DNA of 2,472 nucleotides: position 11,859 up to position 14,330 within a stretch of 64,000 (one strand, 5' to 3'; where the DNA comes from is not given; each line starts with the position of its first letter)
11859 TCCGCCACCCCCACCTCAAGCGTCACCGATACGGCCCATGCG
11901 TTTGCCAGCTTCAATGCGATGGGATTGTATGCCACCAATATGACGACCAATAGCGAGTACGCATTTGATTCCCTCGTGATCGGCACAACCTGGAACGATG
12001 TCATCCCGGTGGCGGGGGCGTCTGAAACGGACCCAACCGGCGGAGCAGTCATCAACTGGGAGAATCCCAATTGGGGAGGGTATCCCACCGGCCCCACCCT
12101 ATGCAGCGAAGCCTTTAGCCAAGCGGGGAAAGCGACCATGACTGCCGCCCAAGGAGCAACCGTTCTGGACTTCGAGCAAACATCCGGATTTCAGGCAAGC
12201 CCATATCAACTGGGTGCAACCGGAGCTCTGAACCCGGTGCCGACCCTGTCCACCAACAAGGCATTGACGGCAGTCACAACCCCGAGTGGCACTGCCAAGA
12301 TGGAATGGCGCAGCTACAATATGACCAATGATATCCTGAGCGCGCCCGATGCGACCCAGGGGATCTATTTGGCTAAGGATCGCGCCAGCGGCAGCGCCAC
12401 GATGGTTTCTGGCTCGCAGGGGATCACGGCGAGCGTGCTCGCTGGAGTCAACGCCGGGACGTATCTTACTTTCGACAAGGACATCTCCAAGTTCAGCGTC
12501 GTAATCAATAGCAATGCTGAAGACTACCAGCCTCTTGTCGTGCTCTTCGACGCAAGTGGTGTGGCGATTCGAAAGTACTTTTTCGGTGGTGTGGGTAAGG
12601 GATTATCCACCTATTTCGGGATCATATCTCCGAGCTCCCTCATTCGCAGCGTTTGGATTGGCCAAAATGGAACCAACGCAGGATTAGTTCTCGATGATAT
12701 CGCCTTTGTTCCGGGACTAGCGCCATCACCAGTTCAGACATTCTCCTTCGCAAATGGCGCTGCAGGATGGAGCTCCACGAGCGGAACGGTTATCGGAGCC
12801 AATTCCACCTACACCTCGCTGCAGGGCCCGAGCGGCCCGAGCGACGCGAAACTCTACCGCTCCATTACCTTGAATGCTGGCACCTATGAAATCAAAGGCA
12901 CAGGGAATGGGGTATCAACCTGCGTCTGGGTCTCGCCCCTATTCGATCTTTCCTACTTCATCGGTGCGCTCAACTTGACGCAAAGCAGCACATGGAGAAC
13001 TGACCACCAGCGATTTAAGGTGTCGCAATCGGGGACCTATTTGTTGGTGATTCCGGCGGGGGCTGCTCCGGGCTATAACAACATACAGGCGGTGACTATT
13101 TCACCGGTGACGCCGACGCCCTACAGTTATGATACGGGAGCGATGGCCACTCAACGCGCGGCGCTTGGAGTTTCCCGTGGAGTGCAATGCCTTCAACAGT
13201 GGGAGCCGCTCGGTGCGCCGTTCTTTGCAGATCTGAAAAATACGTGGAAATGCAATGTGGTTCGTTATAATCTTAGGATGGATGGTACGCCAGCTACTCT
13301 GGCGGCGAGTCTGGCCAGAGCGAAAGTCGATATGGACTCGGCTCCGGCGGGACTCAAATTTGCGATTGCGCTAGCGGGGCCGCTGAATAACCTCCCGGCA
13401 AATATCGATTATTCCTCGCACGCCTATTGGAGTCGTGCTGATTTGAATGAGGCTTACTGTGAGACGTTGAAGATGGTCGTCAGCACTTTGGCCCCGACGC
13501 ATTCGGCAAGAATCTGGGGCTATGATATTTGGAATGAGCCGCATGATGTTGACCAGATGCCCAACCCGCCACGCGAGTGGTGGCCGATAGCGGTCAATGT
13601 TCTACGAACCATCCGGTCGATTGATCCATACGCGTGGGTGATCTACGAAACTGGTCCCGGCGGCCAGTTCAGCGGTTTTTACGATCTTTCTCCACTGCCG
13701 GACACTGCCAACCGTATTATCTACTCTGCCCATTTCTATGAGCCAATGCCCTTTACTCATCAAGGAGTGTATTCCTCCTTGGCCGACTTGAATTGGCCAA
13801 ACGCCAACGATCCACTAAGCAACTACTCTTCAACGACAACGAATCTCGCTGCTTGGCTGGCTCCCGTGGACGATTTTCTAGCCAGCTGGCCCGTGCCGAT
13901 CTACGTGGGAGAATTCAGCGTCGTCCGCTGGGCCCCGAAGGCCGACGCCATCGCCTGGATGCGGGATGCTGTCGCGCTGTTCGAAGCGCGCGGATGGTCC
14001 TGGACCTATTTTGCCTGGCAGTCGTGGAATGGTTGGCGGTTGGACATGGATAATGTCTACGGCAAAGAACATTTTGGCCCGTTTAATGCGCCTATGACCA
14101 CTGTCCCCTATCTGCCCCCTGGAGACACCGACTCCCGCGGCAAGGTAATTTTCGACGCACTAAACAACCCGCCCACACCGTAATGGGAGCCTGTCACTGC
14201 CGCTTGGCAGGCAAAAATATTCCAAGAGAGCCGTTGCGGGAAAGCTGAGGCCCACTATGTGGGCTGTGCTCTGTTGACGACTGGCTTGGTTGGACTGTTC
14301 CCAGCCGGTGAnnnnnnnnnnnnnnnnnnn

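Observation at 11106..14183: The 1,025-aa GH5 protein is a three-way mosaic of modules encoded separately in the neighbouring convergent locus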

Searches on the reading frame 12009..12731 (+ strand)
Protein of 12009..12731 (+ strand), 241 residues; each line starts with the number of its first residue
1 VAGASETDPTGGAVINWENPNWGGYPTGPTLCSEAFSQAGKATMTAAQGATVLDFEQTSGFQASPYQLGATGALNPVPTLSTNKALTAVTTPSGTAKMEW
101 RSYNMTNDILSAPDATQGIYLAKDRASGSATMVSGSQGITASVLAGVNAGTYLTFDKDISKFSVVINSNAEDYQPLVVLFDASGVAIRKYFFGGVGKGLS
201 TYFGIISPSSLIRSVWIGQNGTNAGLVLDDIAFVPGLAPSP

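Call 20: find_homologous_proteins(query=window:12009-12731:+, max_evalue=0.001)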
Query seq(241 aa): 1694 candidates shared short words with the query, none scored E <= 0.001.

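Call 41: search_solved_structures(query=A2, max_evalue=1)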
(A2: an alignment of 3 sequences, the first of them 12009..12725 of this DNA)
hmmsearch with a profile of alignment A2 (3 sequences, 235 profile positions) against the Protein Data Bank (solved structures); distinct sequences matched with E-value up to 1: 0.

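Call 45: search_protein_representatives(alignment_id=A2)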
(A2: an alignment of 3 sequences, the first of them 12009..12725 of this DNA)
Query: 3 sequences, 235 profile positions. Proteins with E-value up to 0.001 (for the whole library): 25; up to 1e-10: 24; up to 1e-30: 15. The best 25 are listed.
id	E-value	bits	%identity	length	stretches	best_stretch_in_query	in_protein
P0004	4.5e-131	451.8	-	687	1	1-235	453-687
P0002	1.5e-122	423.9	-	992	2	1-235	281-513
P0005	2.0e-103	361.3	-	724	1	1-235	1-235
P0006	1.6e-67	243.8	-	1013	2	2-234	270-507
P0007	2.4e-62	226.9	-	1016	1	1-234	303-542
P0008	1.8e-57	210.9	-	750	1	1-235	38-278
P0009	5.6e-57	209.3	-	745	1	1-231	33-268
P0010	1.7e-55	204.5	-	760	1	1-234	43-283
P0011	3.4e-55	203.5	-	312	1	2-235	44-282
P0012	3.2e-48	180.6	-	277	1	8-233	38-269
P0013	4.8e-47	176.8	-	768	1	2-233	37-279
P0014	4.2e-45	170.4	-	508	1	2-232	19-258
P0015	4.5e-41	157.2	-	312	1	2-234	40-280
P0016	2.4e-40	154.9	-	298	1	4-235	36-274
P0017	1.1e-39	152.7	-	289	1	1-234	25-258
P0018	5.5e-29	117.7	-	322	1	1-232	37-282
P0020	4.8e-22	95.0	-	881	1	130-234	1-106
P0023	6.4e-17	78.2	-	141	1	130-231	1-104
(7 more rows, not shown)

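Call 57: predict_structure(alignment_id=A2)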
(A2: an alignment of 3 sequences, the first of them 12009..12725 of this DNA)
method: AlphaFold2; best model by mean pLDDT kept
length: 239 residues; sequences in the alignment: 3
mean_pLDDT: 47.0   pTM: 0.55
mean pLDDT of the five models: 47.0, 39.8, 39.2, 38.6, 37.5
residues with pLDDT >= 90: 0; 70-90: 26; 50-70: 73; < 50: 140
segments of 3 or more residues with pLDDT < 50: 1-9, 18-110, 112-137, 221-225, 237-239
pLDDT, mean of each block of 10 residues (from residue 1): 46 51 34 36 35 27 27 28 36 43 44 38 32 42 56 69 60 68 75 55 56 72 50 50
secondary structure, 60 per line:
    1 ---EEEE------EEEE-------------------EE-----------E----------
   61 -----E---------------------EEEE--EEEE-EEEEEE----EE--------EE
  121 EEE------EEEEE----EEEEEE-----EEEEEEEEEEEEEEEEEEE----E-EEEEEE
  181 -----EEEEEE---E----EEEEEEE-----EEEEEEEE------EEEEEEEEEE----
elements in order: E4-7 E14-17 E88-91 E94-97 E99-104 E119-123 E130-134 E139-144 E150-168 E175-180 E186-191 E200-206 E212-219 E226-235

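Call 65: find_related_loci(query=A6, collection=genome_contigs, flank=10000)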
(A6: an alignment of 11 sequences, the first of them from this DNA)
Query A6 (237 aa) in genome_contigs; peptide patterns used: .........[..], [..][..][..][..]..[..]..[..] (x = any residue, [..] = any of these).
20 stretches matched a pattern; 1 encode a relative of the query (tblastn E <= 1e-3); 1 distinct loci.
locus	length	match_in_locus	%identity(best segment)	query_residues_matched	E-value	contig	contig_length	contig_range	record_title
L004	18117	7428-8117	41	8-235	3e-49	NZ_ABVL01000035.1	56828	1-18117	Chthoniobacter flavus Ellin428 ctg45, whole genome shotgun sequence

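Call 66: fold_search(model_id=the predicted structure, library=pdb)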
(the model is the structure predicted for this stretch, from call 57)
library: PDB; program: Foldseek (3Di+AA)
matches with E <= 10: 1681; with E <= 0.001: 2
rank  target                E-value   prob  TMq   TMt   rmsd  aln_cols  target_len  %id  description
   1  8wc1                  4.9e-04  1.00  0.28  0.41  14.8       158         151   13  A carbohydrate binding domain of a putative pectate lyase (released 2024-09-18)
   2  7kwc                  9.2e-04  1.00  0.29  0.29  10.8       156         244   13  Surface glycan-binding protein B (truncated) from Bacteroides thetaiotaomicron (released 2021-02-17)
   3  4gwm_B                1.3e-03  0.98  0.28  0.14  12.9       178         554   14  Crystal structure of human promeprin beta (released 2012-09-19)
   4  7vrp_C                1.4e-03  0.87  0.21  0.14  18.3       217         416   12  Structure of infectious bursal disease virus Gx strain (released 2022-03-30)
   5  1gmm                  1.5e-03  0.99  0.24  0.39   9.3       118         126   14  Carbohydrate binding module CBM6 from xylanase U Clostridium thermocellum (released 2001-11-28)
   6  4d8m                  1.5e-03  0.99  0.27  0.13  12.6       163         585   15  Crystal structure of Bacillus thuringiensis Cry5B nematocidal toxin (released 2012-12-19)
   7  4gwm_A                1.7e-03  0.97  0.28  0.14  13.2       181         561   13  Crystal structure of human promeprin beta (released 2012-09-19)
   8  8hcj_C                1.8e-03  1.00  0.26  0.16   7.4       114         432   13  Structure of GH43 family enzyme, Xylan 1, 4 Beta- xylosidase from pseudopedobacter saltans (released 2023-11-15)
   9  1uy1                  1.8e-03  0.99  0.25  0.39   6.7       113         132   10  Binding sub-site dissection of a family 6 carbohydrate-binding module by X-ray crystallography and isothermal titration  (released 2004-06-18)
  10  5l73_B                1.8e-03  0.98  0.28  0.35  11.3       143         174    9  MAM domain of human neuropilin-1 (released 2016-10-26)
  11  8hhv_A                1.8e-03  0.97  0.24  0.14  12.2       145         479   14  endo-alpha-D-arabinanase EndoMA1 from Microbacterium arabinogalactanolyticum (released 2023-08-16)
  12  1uxx_X                2.0e-03  0.99  0.25  0.41   8.8       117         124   15  CBM6ct from Clostridium thermocellum in complex with xylopentaose (released 2004-03-11)
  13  3c7e                  2.0e-03  0.94  0.26  0.15  15.3       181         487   12  Crystal structure of a glycoside hydrolase family 43 arabinoxylan arabinofuranohydrolase from Bacillus subtilis. (released 2008-11-18)
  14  8hhe_A                2.2e-03  0.97  0.27  0.12  12.7       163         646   15  Crystal structure of Cry5B from Bacillus thuringiensis at 4.5 A resolution (released 2022-12-07)
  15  1uy2_A                2.3e-03  0.99  0.25  0.40   6.5       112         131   11  Binding sub-site dissection of a family 6 carbohydrate-binding module by X-ray crystallography and isothermal titratio (released 2004-06-18)
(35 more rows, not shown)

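Call 77: find_encoding_contigs(protein=P0006, flank=10000, max_places=2)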
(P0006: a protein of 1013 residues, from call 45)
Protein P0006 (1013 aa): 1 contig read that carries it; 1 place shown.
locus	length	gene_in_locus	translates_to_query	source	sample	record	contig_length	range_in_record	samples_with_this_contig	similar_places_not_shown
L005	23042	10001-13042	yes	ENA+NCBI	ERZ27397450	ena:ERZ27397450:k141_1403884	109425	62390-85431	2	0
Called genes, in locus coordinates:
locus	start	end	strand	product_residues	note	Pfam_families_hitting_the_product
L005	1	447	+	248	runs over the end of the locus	PF07963:N_methyl (faint)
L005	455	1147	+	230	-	-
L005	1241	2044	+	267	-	PF00657:Lipase_GDSL (faint), PF13472:Lipase_GDSL_2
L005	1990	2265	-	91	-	-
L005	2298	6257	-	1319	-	PF13385:Laminin_G_3, PF02638:GHL10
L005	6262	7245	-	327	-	-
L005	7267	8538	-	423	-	PF22422:MGH1-like_GH, PF17389:Bac_rhamnosid6H (weak), PF03200:Glyco_hydro_63, PF01204:Trehalase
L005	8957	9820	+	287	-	-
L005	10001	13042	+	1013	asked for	PF00150:Cellulase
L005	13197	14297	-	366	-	PF00392:GntR, PF14502:HTH_41 (faint), PF00532:Peripla_BP_1, PF13377:Peripla_BP_3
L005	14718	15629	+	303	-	PF00135:COesterase, PF20434:BD-FAE, PF07859:Abhydrolase_3, PF00326:Peptidase_S9, PF08386:Abhydrolase_4 (faint)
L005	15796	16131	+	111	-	-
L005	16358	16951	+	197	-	-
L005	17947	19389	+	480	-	PF16889:Hepar_II_III_N, PF07940:Hepar_II_III_C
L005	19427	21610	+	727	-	PF14870:PSII_BNR (faint), PF15902:Sortilin-Vps10 (faint), PF25852:DUF6242_C (faint), PF02012:BNR (faint)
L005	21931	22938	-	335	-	-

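Call 78: find_encoding_contigs(protein=P0007, flank=10000, max_places=2)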
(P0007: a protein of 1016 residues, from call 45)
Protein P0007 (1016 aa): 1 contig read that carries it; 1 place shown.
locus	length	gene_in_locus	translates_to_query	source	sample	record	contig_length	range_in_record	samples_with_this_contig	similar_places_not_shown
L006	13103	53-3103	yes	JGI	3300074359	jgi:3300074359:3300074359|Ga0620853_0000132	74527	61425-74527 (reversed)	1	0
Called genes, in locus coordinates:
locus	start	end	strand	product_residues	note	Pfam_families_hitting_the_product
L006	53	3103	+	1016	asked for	PF00150:Cellulase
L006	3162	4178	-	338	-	PF03781:FGE-sulfatase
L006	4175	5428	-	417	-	PF04055:Radical_SAM, PF13186:SPASM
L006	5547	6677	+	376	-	PF00285:Citrate_synt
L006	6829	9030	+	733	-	PF22019:GlgB_N, PF02922:CBM_48, PF00128:Alpha-amylase, PF02806:Alpha-amylase_C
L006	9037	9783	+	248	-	PF07963:N_methyl (weak)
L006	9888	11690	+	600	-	PF02776:TPP_enzyme_N, PF00205:TPP_enzyme_M, PF02775:TPP_enzyme_C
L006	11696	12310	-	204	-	PF01464:SLT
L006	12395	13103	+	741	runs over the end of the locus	PF17764:PriA_3primeBD, PF00270:DEAD, PF04851:ResIII, PF18319:Zn_ribbon_PriA, PF00271:Helicase_C, PF18074:PriA_C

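Call 82: search_protein_families(library=pfam, proteins=[P0011, P0015, P0016, P0017, P0018, P0023, P0014, P0020, L005:8957-9820:+, L004:7284-9542:+], max_evalue=0.01)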
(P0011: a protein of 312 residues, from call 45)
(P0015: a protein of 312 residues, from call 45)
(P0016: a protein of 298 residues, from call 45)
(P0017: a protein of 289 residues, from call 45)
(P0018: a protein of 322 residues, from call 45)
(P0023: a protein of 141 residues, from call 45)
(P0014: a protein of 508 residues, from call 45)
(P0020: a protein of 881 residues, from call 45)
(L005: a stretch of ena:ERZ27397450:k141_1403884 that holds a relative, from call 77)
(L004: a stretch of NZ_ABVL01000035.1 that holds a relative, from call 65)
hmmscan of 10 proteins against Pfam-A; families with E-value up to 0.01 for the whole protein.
P0011 (312 aa): 0 families

P0015 (312 aa): 1 family
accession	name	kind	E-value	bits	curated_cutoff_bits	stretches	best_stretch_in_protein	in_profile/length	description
PF07589.16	PEP-CTERM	-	0.00059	20.3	20.7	1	284-309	1-24/24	PEP-CTERM motif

P0016 (298 aa): 1 family
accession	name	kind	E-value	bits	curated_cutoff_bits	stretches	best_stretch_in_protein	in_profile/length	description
PF07589.16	PEP-CTERM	-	0.0018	18.7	20.7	1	272-296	1-24/24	PEP-CTERM motif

P0017 (289 aa): 1 family
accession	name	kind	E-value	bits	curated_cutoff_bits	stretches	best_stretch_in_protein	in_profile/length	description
PF07589.16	PEP-CTERM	-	0.00021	21.6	20.7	1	260-284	1-24/24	PEP-CTERM motif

P0018 (322 aa): 0 families

P0023 (141 aa): 1 family
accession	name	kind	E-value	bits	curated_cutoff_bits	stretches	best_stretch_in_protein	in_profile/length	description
PF07589.16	PEP-CTERM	-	1e-06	29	20.7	1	114-138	2-24/24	PEP-CTERM motif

P0014 (508 aa): 1 family
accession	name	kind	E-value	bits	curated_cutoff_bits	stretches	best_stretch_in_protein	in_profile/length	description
PF13472.12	Lipase_GDSL_2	-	1.1e-13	52.5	32.9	1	292-494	1-177/178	GDSL-like Lipase/Acylhydrolase family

P0020 (881 aa): 5 families
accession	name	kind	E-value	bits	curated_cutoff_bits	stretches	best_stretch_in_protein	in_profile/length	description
PF00754.31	F5_F8_type_C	-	1.2e-42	145.5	28.2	2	738-866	1-115/127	F5/8 type C domain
PF22633.2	F5_F8_type_C_2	-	1.2e-32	112.9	27.8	2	600-703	1-91/91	NedA-like, galactose-binding domain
PF00150.24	Cellulase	-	8.9e-30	104.5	23.5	1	273-534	27-267/272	Cellulase (glycosyl hydrolase family 5)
PF24135.1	DUF7402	-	2.8e-08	34.4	27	2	578-648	1-68/133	Domain of unknown function (DUF7402)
PF16405.10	DUF5013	-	0.0021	18.7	28.5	1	148-169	61-82/149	Domain of unknown function (DUF5013)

L005:8957-9820:+ (287 aa): 1 family
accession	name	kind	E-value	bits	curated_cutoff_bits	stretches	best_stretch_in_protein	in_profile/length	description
PF07589.16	PEP-CTERM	-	0.0027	18.2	20.7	1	260-283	1-24/24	PEP-CTERM motif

L004:7284-9542:+ (752 aa): 2 families
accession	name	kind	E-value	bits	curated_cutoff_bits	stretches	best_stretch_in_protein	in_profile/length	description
PF00150.24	Cellulase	-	4.6e-29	102.2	23.5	1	430-710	9-271/272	Cellulase (glycosyl hydrolase family 5)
PF07745.19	Glyco_hydro_53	-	0.0013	18.2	24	1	448-505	29-86/340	Glycosyl hydrolase family 53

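Call 86: search_solved_structures(query=A6, max_evalue=10)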
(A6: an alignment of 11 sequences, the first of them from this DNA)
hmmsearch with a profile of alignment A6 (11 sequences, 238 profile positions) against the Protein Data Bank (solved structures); distinct sequences matched with E-value up to 10: 2.
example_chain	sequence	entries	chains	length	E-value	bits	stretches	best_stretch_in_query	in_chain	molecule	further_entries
2bwe_S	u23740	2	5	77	0.55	12.5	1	40-86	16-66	DSK2 | UBIQUITIN-LIKE PROTEIN DSK2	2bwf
3m63_B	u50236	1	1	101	0.88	11.9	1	39-86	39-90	Ubiquitin domain-containing protein DSK2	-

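Call 87: search_protein_families(library=pfam, alignment_id=A6, max_evalue=10)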
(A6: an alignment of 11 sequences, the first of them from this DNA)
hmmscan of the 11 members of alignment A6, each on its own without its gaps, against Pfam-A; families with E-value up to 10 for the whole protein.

A. member 1, seq(237 aa): 0 families

B. families by the number of members that match (of 11 scanned): 5 families
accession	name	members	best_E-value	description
PF23623.1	GBD_IRG7_N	1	0.026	IRG7 N-terminal galactose binding domain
PF17202.10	sCache_3_3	1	0.051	Single cache domain 3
PF04024.17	PspC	1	0.08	PspC domain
PF04322.17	DUF473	1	0.19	Protein of unknown function (DUF473)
PF25550.1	DUF7928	1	0.34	Domain of unknown function (DUF7928)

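Call 90: find_related_loci(query=A6, collection=metagenome_contigs, flank=8000)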
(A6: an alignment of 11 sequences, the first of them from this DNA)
Query A6 (237 aa) in metagenome_contigs; peptide patterns used: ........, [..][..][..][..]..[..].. (x = any residue, [..] = any of these).
371 stretches matched a pattern; 5 encode a relative of the query (tblastn E <= 1e-3); 5 distinct loci.
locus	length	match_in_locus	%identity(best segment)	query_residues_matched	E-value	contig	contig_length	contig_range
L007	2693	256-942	43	8-234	5e-52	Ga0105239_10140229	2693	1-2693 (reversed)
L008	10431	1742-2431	44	8-235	1e-51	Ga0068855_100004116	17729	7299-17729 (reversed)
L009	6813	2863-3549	42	8-234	3e-48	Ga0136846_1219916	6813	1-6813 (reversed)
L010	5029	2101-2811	40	4-233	2e-41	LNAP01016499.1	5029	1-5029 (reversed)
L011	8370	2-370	47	114-235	4e-30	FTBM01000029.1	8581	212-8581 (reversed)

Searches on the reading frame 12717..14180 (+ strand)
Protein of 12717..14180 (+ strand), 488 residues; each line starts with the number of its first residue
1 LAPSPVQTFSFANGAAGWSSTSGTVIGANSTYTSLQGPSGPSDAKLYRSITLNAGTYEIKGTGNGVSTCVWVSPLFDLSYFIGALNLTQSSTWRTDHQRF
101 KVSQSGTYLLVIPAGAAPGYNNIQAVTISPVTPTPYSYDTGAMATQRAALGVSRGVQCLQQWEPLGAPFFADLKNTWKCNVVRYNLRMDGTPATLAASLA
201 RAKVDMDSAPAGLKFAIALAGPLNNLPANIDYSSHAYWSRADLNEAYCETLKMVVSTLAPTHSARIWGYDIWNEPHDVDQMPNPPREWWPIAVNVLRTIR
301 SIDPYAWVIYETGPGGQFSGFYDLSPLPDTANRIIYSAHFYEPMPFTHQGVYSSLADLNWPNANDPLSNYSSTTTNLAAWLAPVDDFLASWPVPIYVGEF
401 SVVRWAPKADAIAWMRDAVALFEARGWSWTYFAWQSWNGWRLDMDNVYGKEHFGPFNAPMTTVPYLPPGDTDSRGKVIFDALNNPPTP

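Call 44: search_solved_structures(query=window:12717-14180:+, max_evalue=0.001)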
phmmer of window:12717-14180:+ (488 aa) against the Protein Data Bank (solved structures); distinct sequences matched with E-value up to 0.001: 18.
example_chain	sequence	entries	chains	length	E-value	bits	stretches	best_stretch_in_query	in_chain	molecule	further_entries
8b3y_A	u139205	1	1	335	1.3e-33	119.4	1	172-443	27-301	Endoglucanase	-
8ag9_A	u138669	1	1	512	4.2e-33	117.8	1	172-443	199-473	Endoglucanase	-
8anx_AAA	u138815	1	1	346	1.2e-32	116.2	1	172-443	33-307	Endoglucanase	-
3amc_A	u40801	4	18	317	8.2e-13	50.8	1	269-437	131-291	Endoglucanase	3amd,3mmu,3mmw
3amg_A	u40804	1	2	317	6e-12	48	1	269-437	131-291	Endoglucanase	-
3azr_A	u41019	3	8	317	6.2e-12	47.9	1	269-437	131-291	Endoglucanase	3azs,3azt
3aof_A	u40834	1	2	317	1.3e-10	43.5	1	269-437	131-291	Endoglucanase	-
7vt5_A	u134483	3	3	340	3.4e-08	35.6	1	269-435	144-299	Endoglucanase H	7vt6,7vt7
6kdd_A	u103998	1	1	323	4.8e-08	35.1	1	269-434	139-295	Endoglucanase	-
6uje_A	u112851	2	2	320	9.3e-08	34.1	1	296-439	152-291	Endoglucanase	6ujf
5byw_A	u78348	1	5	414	3.6e-07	32.2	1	292-436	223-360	Endoglucanase H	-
7vt8_A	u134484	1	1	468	6.1e-07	31.5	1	269-351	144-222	Endoglucanase H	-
1cen_A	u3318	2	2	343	8.8e-07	30.9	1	283-425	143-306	CELLULASE CELC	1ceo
1cec_A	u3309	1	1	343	1.1e-06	30.6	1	286-425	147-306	ENDOGLUCANASE CELC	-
7vt4_A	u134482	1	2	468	1.5e-06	30.1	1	269-351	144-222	Endoglucanase H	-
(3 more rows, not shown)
